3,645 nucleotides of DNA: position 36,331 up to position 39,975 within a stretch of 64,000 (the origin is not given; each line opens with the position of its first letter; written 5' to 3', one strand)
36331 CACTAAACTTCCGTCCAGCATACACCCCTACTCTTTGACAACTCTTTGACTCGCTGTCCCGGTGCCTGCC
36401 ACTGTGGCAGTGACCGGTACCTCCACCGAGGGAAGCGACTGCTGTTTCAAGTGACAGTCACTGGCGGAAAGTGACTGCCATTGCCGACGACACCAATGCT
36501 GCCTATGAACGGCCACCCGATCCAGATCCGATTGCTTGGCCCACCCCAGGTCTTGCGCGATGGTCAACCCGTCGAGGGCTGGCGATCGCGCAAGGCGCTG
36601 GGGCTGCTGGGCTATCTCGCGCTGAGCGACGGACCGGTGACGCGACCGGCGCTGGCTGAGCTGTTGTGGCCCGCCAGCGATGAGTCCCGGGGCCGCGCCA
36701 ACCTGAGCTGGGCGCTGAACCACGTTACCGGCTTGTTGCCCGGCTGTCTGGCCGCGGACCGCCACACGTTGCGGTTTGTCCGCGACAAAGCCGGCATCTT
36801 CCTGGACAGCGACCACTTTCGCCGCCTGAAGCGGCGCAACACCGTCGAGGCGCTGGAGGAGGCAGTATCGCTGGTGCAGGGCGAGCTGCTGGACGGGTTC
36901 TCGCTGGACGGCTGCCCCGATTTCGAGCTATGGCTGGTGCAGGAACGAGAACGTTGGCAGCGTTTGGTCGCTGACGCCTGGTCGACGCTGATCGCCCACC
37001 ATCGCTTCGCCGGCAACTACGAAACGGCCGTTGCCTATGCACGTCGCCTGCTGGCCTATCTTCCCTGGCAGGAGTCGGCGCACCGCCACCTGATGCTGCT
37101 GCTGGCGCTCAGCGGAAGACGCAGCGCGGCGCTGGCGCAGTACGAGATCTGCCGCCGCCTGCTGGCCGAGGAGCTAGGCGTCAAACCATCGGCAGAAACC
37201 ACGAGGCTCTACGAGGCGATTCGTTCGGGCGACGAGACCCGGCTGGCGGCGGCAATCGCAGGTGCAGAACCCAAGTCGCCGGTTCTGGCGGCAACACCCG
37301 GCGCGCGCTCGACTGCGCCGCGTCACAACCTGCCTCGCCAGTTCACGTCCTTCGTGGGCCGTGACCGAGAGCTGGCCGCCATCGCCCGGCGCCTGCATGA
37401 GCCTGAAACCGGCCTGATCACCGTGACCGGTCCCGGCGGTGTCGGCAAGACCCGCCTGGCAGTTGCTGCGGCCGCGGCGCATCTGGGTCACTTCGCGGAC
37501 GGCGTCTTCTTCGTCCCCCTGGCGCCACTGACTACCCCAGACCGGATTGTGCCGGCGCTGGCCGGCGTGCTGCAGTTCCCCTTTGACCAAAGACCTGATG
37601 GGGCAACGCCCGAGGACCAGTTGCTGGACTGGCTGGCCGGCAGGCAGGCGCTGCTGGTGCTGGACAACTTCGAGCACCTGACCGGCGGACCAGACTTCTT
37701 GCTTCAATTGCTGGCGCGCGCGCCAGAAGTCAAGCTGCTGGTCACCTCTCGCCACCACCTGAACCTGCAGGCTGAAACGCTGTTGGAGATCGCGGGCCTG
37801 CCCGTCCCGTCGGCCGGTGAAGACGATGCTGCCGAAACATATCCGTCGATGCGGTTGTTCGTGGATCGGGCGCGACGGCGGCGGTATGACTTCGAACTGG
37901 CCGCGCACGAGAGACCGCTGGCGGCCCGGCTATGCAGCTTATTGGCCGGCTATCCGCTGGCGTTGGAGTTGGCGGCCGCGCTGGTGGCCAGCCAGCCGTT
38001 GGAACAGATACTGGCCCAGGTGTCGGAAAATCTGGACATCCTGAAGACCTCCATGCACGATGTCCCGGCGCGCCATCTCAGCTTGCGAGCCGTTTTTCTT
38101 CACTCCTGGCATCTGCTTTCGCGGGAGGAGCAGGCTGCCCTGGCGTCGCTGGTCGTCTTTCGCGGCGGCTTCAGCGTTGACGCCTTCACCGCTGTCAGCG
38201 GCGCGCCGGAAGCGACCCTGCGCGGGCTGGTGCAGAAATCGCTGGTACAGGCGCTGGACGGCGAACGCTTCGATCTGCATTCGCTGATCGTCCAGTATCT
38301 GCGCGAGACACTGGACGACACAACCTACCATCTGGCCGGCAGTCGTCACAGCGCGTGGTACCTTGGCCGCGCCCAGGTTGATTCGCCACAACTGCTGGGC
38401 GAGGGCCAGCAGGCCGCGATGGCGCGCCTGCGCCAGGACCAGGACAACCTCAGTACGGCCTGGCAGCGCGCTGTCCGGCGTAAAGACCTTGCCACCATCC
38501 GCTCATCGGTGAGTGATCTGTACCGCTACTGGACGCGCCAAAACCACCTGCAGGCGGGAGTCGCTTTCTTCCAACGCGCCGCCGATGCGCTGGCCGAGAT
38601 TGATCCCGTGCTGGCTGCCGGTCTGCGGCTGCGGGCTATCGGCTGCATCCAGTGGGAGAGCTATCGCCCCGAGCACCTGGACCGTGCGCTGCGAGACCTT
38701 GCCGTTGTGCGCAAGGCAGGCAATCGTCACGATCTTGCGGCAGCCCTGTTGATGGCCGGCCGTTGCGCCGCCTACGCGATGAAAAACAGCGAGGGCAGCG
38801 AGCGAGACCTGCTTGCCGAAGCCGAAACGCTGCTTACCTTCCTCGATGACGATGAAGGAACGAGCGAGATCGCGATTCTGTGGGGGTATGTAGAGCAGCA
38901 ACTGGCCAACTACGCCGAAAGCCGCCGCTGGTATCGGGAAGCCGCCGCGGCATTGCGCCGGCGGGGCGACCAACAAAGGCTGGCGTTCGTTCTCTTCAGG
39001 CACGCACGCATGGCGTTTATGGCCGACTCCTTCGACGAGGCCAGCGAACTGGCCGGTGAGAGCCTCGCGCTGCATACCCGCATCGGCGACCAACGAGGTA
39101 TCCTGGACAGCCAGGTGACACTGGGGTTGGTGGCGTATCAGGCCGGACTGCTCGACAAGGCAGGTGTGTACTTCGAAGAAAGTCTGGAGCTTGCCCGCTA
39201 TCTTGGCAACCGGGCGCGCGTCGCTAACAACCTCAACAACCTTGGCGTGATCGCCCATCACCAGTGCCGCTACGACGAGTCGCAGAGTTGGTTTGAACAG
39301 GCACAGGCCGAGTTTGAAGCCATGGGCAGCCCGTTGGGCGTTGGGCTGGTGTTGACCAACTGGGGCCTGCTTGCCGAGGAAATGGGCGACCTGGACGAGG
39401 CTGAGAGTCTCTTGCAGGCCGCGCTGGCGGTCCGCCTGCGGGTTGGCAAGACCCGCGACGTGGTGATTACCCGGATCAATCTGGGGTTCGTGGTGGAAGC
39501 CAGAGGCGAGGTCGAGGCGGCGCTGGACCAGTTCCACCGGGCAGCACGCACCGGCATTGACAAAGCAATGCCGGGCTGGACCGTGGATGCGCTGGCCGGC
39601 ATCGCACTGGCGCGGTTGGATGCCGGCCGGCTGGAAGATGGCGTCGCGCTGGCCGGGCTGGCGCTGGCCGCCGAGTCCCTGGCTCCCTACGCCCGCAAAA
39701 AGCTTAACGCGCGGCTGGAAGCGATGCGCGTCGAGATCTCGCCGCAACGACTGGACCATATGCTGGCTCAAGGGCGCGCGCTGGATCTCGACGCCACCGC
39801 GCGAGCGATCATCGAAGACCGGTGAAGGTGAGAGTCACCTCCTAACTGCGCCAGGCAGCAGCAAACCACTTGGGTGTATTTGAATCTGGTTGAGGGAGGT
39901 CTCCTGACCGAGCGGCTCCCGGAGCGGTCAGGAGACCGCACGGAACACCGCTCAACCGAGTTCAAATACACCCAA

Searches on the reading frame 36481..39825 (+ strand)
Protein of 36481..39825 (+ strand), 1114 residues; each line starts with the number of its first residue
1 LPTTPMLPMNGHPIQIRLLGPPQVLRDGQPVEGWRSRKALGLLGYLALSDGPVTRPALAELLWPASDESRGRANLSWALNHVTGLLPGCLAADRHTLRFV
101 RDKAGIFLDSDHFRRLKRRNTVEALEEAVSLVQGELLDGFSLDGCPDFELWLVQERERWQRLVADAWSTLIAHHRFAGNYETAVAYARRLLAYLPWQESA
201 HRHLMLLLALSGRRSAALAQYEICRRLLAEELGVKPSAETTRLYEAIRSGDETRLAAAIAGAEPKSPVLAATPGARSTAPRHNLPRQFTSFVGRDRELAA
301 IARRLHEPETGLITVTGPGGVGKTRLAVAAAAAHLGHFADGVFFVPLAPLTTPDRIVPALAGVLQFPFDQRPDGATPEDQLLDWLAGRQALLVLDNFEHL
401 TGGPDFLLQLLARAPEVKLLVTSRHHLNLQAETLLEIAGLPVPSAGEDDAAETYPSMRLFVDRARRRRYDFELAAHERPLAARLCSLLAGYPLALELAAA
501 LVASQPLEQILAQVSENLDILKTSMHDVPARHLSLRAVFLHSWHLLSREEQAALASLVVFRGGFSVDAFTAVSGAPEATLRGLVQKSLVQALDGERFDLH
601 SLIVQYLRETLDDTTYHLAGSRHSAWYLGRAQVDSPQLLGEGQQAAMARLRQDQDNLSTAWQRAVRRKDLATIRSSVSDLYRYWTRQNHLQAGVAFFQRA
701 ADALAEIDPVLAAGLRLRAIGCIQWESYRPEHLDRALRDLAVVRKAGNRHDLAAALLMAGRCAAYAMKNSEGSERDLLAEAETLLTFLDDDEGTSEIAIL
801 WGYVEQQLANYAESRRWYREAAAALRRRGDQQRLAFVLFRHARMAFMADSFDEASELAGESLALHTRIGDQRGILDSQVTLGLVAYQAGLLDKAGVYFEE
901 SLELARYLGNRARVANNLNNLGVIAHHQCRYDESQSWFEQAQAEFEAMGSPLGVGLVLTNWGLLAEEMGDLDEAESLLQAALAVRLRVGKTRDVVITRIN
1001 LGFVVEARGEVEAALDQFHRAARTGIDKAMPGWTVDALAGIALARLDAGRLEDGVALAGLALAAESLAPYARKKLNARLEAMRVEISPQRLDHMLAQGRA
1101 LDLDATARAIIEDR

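Call 6: search_protein_families(library=pfam, proteins=[window:36481-39825:+])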
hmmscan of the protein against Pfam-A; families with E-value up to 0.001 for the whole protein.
window:36481-39825:+ (1114 aa): 10 families
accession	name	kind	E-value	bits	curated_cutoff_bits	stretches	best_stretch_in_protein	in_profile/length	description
PF13424.12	TPR_12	-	2e-24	86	30.1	3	876-941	4-71/77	Tetratricopeptide repeat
PF03704.23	BTAD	-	5.7e-24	85.6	22.1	1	119-248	23-146/146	Bacterial transcriptional activator domain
PF13401.12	AAA_22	-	1.5e-08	35.5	27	1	310-412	5-105/130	AAA domain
PF07719.23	TPR_2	-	1.5e-08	34.5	27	0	917-943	3-29/34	Tetratricopeptide repeat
PF00515.34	TPR_1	-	1.8e-08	34.3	27.8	0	957-984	3-30/34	Tetratricopeptide repeat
PF05729.18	NACHT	-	3e-07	30.9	26.7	1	313-437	3-142/167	NACHT domain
PF13191.12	AAA_16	-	5.8e-07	30.6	32.6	1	291-417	2-161/167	AAA ATPase domain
PF00931.28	NB-ARC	-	8.7e-07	28.9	23.5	1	296-519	3-222/248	NB-ARC domain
PF13374.12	TPR_10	-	2.5e-06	27.7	27.5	0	962-988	9-35/42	Tetratricopeptide repeat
PF13181.12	TPR_8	-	2.4e-05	24.6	25.7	0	877-906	3-32/34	Tetratricopeptide repeat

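Call 32: search_protein_families(library=ncbifam, proteins=[window:36496-39825:+], max_evalue=0.1)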
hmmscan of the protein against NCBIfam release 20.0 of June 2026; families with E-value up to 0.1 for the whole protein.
window:36496-39825:+ (1109 aa): 9 families
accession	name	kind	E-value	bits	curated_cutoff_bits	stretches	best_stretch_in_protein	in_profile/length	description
NF053617.1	SARPRegAfsRStmc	equivalog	1.6e-32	112.4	1430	2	7-899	27-885/986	SARP-family global regulator AfsR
NF041717.1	HaaA_phane_TPR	equivalog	9.5e-26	90.2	1125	1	274-1018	92-820/882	cyclophane-containing RiPP biosynthesis TPR protein HaaT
NF053520.1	HK_Porph_FimS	equivalog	1.5e-09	36.7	600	1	807-1016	61-270/618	sensor histidine kinase FimS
NF002725.1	PRK02603.1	equivalog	6.5e-07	29.5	143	1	825-941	30-137/173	photosystem I assembly protein Ycf3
NF041231.1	BagI_FevR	exception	7.2e-07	28.8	500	1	187-273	177-261/315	AfsR/SARP family transcriptional regulator BagI/FevR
NF053720.1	NsdA_fam_reg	subfamily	8.4e-07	28.8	75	2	876-1080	207-416/432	NsdA family TPR-like regulatory protein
TIGR02521.1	type_IV_pilW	equivalog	2.6e-06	27.1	154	1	872-1002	67-188/234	type IV pilus biogenesis/stability protein PilW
NF033762.1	social_mot_Tgl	equivalog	0.025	13.9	225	0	900-1016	90-196/252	social motility TPR repeat lipoprotein Tgl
NF058541.1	SusR_regulator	equivalog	0.043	13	480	0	874-930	245-301/515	SusR family glycan utilization regulator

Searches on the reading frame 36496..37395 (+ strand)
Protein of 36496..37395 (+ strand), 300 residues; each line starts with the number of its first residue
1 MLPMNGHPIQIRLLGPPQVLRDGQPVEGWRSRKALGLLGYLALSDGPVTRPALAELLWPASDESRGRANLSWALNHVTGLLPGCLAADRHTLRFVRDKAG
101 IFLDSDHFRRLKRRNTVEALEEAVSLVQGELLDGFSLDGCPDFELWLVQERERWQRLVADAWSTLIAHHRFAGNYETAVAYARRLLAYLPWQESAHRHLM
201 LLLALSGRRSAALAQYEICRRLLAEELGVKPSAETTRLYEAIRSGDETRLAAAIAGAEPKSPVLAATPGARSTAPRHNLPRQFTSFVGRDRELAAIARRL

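Call 14: find_related_loci(query=A1, collection=genome_contigs, flank=5000)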
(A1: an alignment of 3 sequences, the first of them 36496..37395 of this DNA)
Query A1 (300 aa) in genome_contigs; peptide patterns used: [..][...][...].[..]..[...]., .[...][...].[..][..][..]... (x = any residue, [..] = any of these).
397 stretches matched a pattern; 310 encode a relative of the query (tblastn E <= 1e-3); the best 80 are kept; 79 distinct loci.
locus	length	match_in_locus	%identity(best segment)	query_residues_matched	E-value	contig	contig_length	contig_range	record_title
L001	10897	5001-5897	75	3-300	3e-135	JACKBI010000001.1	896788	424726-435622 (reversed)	MAG: Anaerolineales bacterium isolate HK-STAS-CHLO-17 HK-STAS-CHLO-17_1, whole genome shotgun sequence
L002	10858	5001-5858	43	1-300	4e-71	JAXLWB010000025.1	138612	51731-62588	MAG: Caldilineaceae bacterium isolate STL-CHL12 C1.208.fa-25, whole genome shotgun sequence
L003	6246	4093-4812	51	9-246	4e-70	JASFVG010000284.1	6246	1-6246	MAG: Anaerolineae bacterium isolate D1105M20metaG_Bin_199 D1105M20metaG_FD_scaffold_4715_c1, whole genome shotgun sequen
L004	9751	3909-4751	43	2-296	3e-65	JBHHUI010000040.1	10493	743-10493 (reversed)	MAG: Anaerolineales bacterium isolate S.6.sp1_bin.28 NODE_1069_length_10493_cov_4.004886, whole genome shotgun sequence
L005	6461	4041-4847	46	4-300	8e-65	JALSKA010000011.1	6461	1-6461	MAG: Ardenticatenaceae bacterium isolate 354-166_metabat2_scaf2bin.128 354-166_scaffold_11574_c1, whole genome shotgun s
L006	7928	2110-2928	45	4-296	2e-64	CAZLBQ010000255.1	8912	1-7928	MAG TPA_asm: uncultured Anaerolineales bacterium isolate binchicken_co60_4 genome assembly, contig: NODE_11403_length_89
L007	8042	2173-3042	41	9-297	5e-59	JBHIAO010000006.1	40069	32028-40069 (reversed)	MAG: Anaerolineae bacterium isolate K_2_bin.73 NODE_301_length_40069_cov_13.453141, whole genome shotgun sequence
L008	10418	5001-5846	39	9-296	2e-54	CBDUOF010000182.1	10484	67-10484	MAG TPA_asm: uncultured Anaerolineae bacterium isolate SRR22808126_concoct_49 genome assembly, contig: ERZ25043457.3786,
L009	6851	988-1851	41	9-297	2e-53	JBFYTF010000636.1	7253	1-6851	MAG: Anaerolineae bacterium isolate PPR_0259 PPR_0259._bin.108.fa_k121_3864290, whole genome shotgun sequence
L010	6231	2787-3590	40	3-296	1e-53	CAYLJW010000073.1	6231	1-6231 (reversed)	MAG TPA_asm: uncultured Ardenticatenaceae bacterium isolate binchicken_co350_185 genome assembly, contig: NODE_13281_len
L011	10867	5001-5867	39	9-296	4e-53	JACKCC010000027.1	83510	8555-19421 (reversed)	MAG: Ardenticatenaceae bacterium isolate HK-STAS-CHLO-37 HK-STAS-CHLO-37_27, whole genome shotgun sequence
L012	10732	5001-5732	46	9-246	9e-53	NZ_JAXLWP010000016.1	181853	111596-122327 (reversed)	MAG: Kouleothrix sp. isolate STL-CHL26 C2.196.fa-16, whole genome shotgun sequence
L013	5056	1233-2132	41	9-296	2e-52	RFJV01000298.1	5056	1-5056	MAG: Chloroflexi bacterium isolate J111 k99_267226, whole genome shotgun sequence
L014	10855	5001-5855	41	9-294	1e-52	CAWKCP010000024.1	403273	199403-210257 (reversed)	MAG: uncultured Chloroflexia bacterium isolate MFD03804.bin.2.109 genome assembly, contig: contig_42507, whole genome sh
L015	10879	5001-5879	41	9-296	1e-51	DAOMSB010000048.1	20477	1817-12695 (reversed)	MAG TPA_asm: Promineifilum sp. isolate AMR_MDS_5793 NODE_661_length_20477_cov_12.498041, whole genome shotgun sequence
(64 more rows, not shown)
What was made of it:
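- On SARP family (usual description): Nearly all are labelled Chloroflexota (Anaerolineae, Ardenticatenaceae, Caldilineae and others) and a few carry other labels (call 14).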

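Call 23: search_solved_structures(query=window:36496-37395:+, max_evalue=0.01, show_alignments=2)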
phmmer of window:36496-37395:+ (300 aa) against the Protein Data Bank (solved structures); distinct sequences matched with E-value up to 0.01: 4.
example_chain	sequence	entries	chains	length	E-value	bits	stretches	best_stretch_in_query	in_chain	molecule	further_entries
8hvr_I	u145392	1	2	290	2.7e-06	30.6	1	9-246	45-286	Regulatory protein AfsR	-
8k60_I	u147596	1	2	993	7.1e-06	29.2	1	9-263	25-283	Regulatory protein AfsR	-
8jke_I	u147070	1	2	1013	7.4e-06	29.1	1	9-263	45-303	Regulatory protein AfsR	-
2fez_A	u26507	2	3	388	0.00046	23.2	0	173-242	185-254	Probable regulatory protein embR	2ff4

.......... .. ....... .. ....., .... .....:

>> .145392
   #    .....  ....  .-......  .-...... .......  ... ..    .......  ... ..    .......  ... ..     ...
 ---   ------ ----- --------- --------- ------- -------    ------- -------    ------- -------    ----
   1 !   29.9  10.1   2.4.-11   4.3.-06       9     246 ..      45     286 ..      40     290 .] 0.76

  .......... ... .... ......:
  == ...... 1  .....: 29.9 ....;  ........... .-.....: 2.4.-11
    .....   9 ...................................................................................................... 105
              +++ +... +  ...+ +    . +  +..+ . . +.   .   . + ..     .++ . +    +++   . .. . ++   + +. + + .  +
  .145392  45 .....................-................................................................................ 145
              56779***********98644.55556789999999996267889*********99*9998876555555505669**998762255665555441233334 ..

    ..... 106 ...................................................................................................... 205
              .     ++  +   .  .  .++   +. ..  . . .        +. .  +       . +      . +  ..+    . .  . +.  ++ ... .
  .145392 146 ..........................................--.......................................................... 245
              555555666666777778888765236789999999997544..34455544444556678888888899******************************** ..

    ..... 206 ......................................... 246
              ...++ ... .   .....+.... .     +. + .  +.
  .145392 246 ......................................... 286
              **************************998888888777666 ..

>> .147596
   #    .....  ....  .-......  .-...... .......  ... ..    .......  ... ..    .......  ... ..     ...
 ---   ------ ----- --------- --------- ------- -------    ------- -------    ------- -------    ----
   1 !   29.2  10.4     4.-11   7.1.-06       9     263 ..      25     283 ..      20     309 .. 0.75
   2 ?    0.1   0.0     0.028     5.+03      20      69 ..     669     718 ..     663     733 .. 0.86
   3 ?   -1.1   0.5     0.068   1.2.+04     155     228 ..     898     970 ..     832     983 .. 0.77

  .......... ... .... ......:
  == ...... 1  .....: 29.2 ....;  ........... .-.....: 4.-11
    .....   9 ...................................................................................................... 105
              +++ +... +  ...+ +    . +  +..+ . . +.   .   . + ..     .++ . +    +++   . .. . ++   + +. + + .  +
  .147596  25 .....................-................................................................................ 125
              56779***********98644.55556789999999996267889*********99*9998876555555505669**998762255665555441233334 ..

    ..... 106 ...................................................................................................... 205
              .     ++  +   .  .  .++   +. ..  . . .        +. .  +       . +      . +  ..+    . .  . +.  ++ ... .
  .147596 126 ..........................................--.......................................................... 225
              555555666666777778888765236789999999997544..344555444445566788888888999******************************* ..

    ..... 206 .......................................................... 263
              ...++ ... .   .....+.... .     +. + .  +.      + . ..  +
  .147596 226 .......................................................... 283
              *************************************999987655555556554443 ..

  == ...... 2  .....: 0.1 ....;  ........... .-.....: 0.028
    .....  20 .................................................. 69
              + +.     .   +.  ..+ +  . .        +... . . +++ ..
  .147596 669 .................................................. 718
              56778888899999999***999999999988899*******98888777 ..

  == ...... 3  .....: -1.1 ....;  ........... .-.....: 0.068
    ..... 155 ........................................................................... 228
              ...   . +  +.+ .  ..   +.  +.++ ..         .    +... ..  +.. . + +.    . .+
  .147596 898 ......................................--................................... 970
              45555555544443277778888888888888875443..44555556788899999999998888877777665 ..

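Call 65: predict_structure(alignment_id=A5)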
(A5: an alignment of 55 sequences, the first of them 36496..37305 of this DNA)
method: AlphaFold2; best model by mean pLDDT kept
length: 270 residues; sequences in the alignment: 55
mean_pLDDT: 93.5   pTM: 0.87
mean pLDDT of the five models: 93.5, 93.4, 93.4, 93.2, 93.1
residues with pLDDT >= 90: 243; 70-90: 8; 50-70: 9; < 50: 10
segments of 3 or more residues with pLDDT < 50: 263-270
pLDDT, mean of each block of 10 residues (from residue 1): 72 98 96 97 97 98 97 96 96 92 97 98 98 98 98 98 98 98 98 98 98 98 98 97 96 76 46
secondary structure, 60 per line:
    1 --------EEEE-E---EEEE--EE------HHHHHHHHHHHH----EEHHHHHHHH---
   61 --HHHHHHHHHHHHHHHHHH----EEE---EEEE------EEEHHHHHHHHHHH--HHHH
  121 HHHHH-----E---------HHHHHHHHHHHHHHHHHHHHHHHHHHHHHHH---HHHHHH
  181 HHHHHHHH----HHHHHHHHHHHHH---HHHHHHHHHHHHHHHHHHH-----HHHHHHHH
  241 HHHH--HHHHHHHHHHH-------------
elements in order: E9-12 E18-21 H32-43 H50-57 H63-80 E85-87 E91-94 E101-103 H104-114 H117-125 H141-171 H175-188 H193-205 H209-227 H233-244 H247-257

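Call 68: fold_search(model_id=the predicted structure, library=pdb)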
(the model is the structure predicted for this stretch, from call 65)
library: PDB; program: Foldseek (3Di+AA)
matches with E <= 10: 1342; with E <= 0.001: 6
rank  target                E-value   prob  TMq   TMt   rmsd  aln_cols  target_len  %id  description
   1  8k60_J                8.8e-13  1.00  0.67  0.71   4.0       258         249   27  Cryo-EM structure of Streptomyces coelicolor transcription initiation complex with the global transcription factor Afs (released 2024-07-31)
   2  8hvr_I                1.6e-11  1.00  0.70  0.73   3.9       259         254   26  Cryo-EM structure of AfsR-dependent transcription activation complex with afsS promoter (released 2023-12-27)
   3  8k60_I                2.8e-11  1.00  0.71  0.76   3.6       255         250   27  Cryo-EM structure of Streptomyces coelicolor transcription initiation complex with the global transcription factor Afs (released 2024-07-31)
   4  2ff4_A                5.9e-10  1.00  0.67  0.50   5.2       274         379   22  Mycobacterium tuberculosis EmbR in complex with low affinity phosphopeptide (released 2006-01-24)
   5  2fez                  1.9e-09  1.00  0.69  0.52   4.8       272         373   23  Mycobacterium tuberculosis EmbR (released 2006-01-24)
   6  2ff4_B                4.4e-09  1.00  0.65  0.49   5.6       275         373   22  Mycobacterium tuberculosis EmbR in complex with low affinity phosphopeptide (released 2006-01-24)
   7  8chy                  6.9e-03  0.99  0.28  0.27  13.2       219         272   14  Crystal structure of an 8-repeat consensus TPR superhelix with Zinc. (released 2024-02-21)
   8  5mgx_F                1.0e-02  1.00  0.29  0.29   8.1       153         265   14  The structure of FKBP38 in complex with the MEEVD tetratricopeptide binding-motif of Hsp90 (released 2017-03-22)
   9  5mgx_E                1.1e-02  1.00  0.32  0.33   8.7       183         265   14  The structure of FKBP38 in complex with the MEEVD tetratricopeptide binding-motif of Hsp90 (released 2017-03-22)
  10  5mgx_G                1.2e-02  1.00  0.28  0.29   8.1       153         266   14  The structure of FKBP38 in complex with the MEEVD tetratricopeptide binding-motif of Hsp90 (released 2017-03-22)
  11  9gzg_A                1.2e-02  1.00  0.29  0.48  14.5       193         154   16  Crystal structure of CTPR4E4 mutant (released 2025-10-15)
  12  2xcb_B                1.3e-02  1.00  0.28  0.49   7.5       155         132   12  Crystal structure of PcrH in complex with the chaperone binding region of PopD (released 2010-05-05)
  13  4g2v_A                1.4e-02  0.99  0.30  0.26  11.8       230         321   16  Structure complex of LGN binding with FRMPD1 (released 2013-01-23)
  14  7yb9_A                1.5e-02  0.98  0.31  0.22  11.3       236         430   16  Aspartyl/Asparaginyl beta-hydroxylase (AspH) oxygenase and TPR domains in complex with L-2-hydroxyglutarate and factor (released 2023-07-05)
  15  9qhc_B                1.6e-02  0.96  0.28  0.27  14.0       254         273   16  Crystal structure of 8-repeat CTPR protein with eliminated coordination sites (released 2025-10-22)
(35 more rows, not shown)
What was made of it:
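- The RegB 1-270 model best matches the AfsR SARP domain (8k60, 8hvr) and EmbR (calls 23, 65, 68).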
